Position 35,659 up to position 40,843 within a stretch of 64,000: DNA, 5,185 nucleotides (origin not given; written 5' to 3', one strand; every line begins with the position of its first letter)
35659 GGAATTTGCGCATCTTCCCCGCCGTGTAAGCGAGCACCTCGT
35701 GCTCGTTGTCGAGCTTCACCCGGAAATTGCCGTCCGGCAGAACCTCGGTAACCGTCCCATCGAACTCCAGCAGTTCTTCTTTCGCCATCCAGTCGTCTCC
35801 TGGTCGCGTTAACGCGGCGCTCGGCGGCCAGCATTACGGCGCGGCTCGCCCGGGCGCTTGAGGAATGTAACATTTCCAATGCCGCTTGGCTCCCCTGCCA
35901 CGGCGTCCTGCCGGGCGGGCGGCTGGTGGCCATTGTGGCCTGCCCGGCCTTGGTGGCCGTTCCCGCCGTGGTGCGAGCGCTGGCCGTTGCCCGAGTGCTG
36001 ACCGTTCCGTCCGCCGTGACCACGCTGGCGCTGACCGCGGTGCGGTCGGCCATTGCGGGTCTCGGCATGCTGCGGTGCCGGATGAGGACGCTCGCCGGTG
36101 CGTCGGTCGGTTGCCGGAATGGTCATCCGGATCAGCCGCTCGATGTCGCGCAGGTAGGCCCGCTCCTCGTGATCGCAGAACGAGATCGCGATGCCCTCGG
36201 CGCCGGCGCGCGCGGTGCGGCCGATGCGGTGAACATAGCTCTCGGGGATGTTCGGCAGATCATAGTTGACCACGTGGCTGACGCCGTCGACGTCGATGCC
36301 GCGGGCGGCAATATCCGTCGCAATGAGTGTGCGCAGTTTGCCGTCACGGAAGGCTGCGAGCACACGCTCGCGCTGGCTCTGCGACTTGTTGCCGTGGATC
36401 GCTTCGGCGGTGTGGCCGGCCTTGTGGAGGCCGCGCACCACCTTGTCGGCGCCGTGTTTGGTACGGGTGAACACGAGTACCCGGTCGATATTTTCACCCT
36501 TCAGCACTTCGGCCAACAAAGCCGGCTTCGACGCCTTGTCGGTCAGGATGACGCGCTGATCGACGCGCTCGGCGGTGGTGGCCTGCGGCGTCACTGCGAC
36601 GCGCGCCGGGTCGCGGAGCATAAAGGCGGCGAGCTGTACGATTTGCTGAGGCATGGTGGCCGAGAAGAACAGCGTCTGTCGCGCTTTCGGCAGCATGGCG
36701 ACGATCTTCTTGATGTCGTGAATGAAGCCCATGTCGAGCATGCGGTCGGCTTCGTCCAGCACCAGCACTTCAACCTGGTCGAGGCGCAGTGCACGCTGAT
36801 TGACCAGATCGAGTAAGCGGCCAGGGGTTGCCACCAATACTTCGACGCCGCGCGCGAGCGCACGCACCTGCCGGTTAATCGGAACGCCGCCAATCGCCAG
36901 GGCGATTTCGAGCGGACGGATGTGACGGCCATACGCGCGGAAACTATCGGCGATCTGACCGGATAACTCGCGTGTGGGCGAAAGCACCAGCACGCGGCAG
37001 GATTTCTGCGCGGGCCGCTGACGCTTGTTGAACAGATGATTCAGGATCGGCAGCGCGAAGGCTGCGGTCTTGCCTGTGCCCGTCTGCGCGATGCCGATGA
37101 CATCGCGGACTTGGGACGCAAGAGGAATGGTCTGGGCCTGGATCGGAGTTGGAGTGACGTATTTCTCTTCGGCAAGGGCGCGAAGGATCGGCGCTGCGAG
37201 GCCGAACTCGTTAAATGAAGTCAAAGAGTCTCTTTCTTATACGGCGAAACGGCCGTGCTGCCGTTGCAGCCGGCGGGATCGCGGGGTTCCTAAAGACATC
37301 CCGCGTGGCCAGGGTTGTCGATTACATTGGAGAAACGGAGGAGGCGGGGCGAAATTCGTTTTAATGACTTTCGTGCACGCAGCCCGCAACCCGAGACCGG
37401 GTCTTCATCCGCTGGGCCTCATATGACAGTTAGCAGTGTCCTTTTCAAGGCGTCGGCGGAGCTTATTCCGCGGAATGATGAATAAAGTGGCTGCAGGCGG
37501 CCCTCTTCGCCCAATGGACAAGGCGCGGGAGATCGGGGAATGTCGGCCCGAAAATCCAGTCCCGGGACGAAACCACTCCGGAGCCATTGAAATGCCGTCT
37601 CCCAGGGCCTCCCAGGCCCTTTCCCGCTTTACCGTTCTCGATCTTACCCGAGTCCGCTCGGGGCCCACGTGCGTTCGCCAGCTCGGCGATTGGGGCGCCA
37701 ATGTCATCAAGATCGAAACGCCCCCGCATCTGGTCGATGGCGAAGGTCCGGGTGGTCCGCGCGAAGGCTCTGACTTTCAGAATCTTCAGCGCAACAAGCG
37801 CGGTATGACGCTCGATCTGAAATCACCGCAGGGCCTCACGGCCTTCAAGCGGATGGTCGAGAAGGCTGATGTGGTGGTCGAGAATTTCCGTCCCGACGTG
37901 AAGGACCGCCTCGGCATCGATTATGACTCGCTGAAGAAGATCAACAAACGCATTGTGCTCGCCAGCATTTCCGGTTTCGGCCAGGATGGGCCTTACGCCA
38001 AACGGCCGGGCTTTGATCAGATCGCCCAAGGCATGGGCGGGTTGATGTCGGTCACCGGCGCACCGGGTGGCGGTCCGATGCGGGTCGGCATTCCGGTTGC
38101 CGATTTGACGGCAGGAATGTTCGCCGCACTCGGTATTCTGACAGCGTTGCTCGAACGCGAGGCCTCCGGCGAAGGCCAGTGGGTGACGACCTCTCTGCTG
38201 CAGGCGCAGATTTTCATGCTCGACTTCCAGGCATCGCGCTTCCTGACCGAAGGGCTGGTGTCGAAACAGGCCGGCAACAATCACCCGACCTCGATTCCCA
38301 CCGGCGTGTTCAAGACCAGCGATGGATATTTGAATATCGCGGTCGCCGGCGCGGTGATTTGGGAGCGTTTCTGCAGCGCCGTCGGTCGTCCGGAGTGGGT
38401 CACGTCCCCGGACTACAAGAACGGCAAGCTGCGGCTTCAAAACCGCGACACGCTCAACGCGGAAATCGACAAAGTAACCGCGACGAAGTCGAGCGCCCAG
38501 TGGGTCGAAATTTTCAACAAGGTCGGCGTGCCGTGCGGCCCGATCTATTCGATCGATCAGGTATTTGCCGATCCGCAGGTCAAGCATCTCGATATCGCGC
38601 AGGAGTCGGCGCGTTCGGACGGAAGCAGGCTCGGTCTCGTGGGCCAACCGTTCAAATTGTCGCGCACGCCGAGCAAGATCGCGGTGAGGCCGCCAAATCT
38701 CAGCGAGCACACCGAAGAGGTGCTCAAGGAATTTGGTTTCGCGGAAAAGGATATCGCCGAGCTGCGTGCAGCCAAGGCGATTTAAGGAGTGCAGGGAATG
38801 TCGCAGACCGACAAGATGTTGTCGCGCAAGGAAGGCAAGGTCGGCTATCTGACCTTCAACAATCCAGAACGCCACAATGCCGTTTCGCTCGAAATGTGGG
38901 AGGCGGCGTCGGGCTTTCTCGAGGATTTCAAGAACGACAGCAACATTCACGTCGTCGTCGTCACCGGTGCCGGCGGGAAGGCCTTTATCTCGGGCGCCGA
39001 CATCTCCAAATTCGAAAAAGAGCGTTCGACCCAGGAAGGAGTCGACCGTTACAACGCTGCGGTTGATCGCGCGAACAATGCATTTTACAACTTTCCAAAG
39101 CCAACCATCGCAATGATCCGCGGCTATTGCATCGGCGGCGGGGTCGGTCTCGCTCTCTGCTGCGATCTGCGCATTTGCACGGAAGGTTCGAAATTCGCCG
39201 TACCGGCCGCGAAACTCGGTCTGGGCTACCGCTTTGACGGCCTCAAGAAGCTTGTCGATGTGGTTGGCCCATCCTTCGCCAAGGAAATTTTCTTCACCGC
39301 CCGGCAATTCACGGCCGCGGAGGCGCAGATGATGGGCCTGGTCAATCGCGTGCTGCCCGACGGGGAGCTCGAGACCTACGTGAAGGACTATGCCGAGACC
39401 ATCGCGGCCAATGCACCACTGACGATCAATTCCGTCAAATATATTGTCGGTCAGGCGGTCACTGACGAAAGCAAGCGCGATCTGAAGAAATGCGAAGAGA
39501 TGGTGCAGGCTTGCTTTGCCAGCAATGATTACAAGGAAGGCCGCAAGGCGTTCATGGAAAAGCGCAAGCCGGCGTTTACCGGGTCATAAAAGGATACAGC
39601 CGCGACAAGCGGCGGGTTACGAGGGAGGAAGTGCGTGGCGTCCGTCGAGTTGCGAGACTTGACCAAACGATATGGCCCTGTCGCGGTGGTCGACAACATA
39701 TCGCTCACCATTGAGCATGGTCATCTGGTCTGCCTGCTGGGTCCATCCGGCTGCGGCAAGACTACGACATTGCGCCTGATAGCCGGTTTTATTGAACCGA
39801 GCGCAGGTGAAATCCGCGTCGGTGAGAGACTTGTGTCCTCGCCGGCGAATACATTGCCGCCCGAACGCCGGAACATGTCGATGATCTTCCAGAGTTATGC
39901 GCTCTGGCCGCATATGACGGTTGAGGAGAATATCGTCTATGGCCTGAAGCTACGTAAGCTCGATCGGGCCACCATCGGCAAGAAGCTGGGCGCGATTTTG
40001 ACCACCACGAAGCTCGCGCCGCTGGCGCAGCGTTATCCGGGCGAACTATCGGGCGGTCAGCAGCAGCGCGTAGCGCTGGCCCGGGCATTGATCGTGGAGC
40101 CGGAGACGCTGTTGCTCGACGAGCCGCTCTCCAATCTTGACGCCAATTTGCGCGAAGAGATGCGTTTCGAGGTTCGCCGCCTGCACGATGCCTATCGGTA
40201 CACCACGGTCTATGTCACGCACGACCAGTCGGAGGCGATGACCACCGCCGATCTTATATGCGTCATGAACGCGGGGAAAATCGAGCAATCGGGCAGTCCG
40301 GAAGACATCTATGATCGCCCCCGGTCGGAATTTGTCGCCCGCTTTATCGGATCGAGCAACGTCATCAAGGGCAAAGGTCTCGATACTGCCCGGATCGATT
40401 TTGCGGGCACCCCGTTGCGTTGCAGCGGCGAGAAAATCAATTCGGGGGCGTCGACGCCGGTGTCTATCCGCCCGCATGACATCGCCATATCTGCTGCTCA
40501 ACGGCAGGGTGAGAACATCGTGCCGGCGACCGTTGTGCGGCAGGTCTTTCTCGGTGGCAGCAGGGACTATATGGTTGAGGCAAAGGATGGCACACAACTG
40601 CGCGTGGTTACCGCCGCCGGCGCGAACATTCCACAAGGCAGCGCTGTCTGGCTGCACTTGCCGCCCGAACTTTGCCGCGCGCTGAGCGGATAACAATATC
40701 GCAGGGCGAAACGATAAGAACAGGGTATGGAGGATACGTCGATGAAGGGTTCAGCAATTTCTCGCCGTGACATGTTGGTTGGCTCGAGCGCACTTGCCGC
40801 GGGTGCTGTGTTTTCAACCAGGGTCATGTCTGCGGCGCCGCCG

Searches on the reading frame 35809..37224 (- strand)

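Call 7: search_protein_families(library=ncbifam, proteins=[window:35809-37224:-])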
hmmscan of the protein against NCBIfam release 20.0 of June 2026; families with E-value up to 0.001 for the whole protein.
window:35809-37224:- (471 aa): 36 families (the best 25 are shown)
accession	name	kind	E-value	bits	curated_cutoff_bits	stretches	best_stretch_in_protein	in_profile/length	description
NF053710.1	RNA_heli_RhlE2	exception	7.8e-147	490.4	925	1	3-422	2-425/635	RNA helicase RhlE2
NF007882.0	PRK10590.1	equivalog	2.6e-141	471.7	743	1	3-431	2-429/456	ATP-dependent RNA helicase RhlE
NF053711.1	RNA_heli_RhlE1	exception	1.5e-128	429.2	750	1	3-388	2-386/434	RNA helicase RhlE1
NF053631.1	RNA_helic_CshA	equivalog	1.4e-126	422.9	646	1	4-376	1-367/434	degradosome RNA helicase CshA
NF053636.1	DDHlcsCsdAPsy1082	equivalog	1e-118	397.1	890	1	3-451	4-446/512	DEAD/DEAH box helicase CsdA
NF008744.0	PRK11776.1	equivalog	3e-111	372.2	524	1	1-376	3-372/460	ATP-dependent RNA helicase DbpA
NF008394.0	PRK11192.1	equivalog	7e-107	358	507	1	2-370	3-371/441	ATP-dependent RNA helicase SrmB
NF008642.0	PRK11634.1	equivalog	1.4e-103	347.4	989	1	2-373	6-372/628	DEAD/DEAH family ATP-dependent RNA helicase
NF002340.1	PRK01297.1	equivalog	1.4e-99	333.4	564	1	2-366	1-369/372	ATP-dependent RNA helicase RhlB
NF003419.0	PRK04837.1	equivalog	3e-97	326.1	588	1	3-402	10-412/424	ATP-dependent RNA helicase RhlB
NF003390.0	PRK04537.1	equivalog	2.8e-87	294.1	732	1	3-387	10-397/572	ATP-dependent RNA helicase RhlB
TIGR04121.1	DEXH_lig_assoc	equivalog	7.5e-23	80.2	850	1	19-340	8-346/804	ligase-associated DNA damage response DEXH box helicase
NF010337.0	PRK13766.1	equivalog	1.8e-21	76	610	2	235-342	355-470/781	Hef nuclease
NF010338.0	PRK13767.1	equivalog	9.6e-15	53.9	849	2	11-93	20-103/877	ATP-dependent helicase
TIGR01389.1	recQ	equivalog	2.5e-14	52.6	640.2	1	27-358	16-336/591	DNA helicase RecQ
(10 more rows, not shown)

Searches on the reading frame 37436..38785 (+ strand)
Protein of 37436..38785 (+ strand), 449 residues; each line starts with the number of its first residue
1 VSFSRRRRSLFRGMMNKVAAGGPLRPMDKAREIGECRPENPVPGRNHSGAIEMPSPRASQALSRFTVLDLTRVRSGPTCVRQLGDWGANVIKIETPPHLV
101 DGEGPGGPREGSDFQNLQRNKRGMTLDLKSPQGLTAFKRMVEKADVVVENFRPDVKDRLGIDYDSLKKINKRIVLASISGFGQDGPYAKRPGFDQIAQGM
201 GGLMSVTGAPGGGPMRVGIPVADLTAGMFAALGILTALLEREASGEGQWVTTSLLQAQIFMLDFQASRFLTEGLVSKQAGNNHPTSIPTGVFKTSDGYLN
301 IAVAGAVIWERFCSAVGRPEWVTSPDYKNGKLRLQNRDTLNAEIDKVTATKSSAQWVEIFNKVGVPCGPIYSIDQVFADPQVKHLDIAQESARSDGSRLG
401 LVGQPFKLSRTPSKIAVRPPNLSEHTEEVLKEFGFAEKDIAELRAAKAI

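Call 7: search_protein_families(library=ncbifam, proteins=[window:37436-38785:+])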
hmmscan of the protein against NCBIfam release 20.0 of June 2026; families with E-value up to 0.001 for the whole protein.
window:37436-38785:+ (449 aa): 7 families
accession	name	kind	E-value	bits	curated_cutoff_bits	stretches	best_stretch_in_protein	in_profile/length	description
NF052585.1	SucGlutTfsCaiB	equivalog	1.7e-86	290.3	750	1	59-437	5-392/394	succinate--glutarate CoA-transferase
NF041294.1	Scnl_mescCoAtase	equivalog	3.5e-82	276.6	700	1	60-431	2-381/381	succinyl-CoA:mesaconate CoA-transferase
NF003809.0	PRK05398.1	subfamily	2.4e-76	257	442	2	59-259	2-205/416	formyl-CoA transferase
TIGR03253.1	oxalate_frc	equivalog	3.4e-74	250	504.2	2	60-257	2-202/416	formyl-CoA transferase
NF008511.0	PRK11430.1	equivalog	6.2e-67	226.4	522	1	64-433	12-379/381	CoA:oxalate CoA-transferase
NF002914.1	PRK03525.1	equivalog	1.1e-35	123.3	413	1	75-446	23-394/400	L-carnitine CoA-transferase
TIGR04253.1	mesacon_CoA_iso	equivalog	6.7e-10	38.5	725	1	115-446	59-397/403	2-methylfumaryl-CoA isomerase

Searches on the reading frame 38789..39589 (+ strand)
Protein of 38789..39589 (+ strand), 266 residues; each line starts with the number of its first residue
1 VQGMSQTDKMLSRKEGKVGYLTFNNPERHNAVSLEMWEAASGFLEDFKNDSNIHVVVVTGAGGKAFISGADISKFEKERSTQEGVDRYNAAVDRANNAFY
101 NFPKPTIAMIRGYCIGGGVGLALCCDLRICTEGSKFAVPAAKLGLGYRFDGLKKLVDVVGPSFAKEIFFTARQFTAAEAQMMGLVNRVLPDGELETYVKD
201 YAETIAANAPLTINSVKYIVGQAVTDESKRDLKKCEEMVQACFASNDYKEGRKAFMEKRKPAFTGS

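Call 67: search_protein_families(library=pfam, proteins=[window:38789-39589:+], max_evalue=1e-8)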
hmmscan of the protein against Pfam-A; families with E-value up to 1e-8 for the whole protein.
window:38789-39589:+ (266 aa): 2 families
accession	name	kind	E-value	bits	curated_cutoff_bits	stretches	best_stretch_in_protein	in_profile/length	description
PF00378.25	ECH_1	-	3.1e-58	197.5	27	1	15-265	3-250/251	Enoyl-CoA hydratase/isomerase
PF16113.10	ECH_2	-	3.4e-33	116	27.2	1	19-256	2-239/335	Enoyl-CoA hydratase/isomerase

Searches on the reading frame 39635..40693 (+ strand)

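Call 67: search_protein_families(library=pfam, proteins=[window:39635-40693:+], max_evalue=1e-8)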
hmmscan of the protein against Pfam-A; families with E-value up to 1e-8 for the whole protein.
window:39635-40693:+ (352 aa): 2 families
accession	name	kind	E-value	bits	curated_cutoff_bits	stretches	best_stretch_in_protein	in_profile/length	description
PF00005.33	ABC_tran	-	6.1e-35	121.2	25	1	20-165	2-136/137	ABC transporter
PF08402.16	TOBE_2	-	1.5e-13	51.1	21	1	276-350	1-76/76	TOBE domain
